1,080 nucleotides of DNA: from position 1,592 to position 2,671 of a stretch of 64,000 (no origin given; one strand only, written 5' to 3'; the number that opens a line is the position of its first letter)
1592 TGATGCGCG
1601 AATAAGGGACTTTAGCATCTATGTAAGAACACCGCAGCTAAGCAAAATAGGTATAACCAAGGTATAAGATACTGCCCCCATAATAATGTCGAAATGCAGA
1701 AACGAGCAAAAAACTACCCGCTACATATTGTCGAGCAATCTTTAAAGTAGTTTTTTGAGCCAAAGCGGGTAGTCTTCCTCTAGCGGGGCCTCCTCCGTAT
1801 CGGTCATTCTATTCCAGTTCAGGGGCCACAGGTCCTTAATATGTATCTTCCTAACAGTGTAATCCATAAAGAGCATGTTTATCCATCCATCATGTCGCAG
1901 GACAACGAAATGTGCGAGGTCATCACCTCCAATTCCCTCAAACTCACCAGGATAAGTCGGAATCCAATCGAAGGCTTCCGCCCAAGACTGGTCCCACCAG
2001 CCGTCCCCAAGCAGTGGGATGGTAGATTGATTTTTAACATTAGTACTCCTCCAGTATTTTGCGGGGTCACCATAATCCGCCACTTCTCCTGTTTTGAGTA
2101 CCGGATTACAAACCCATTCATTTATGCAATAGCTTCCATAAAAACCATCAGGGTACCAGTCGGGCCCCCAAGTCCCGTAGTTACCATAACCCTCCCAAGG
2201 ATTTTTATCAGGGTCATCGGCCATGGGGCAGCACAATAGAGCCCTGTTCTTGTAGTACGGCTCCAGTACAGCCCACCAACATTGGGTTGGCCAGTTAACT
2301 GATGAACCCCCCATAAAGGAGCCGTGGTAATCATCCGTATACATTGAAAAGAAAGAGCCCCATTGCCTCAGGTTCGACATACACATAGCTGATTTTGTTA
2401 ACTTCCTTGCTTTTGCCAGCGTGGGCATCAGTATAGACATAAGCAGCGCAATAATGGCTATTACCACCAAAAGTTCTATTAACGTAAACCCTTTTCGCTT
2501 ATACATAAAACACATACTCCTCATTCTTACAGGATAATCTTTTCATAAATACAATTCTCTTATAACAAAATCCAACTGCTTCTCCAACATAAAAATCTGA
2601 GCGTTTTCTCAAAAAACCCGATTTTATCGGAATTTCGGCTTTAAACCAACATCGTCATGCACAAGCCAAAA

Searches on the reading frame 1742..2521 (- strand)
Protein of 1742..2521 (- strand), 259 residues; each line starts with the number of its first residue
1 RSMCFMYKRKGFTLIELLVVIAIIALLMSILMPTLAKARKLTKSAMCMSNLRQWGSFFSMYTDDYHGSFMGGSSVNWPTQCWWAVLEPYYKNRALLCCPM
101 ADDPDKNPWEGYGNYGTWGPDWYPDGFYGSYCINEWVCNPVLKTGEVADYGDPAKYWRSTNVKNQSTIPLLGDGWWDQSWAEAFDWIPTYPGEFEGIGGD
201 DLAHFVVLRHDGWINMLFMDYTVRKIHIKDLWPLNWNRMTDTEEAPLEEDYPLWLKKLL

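Call 85: find_encoding_contigs(protein=window:1742-2521:-, flank=10000, max_places=1)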
Protein window:1742-2521:- (259 aa): no gene with exactly this product is on record in the collection.
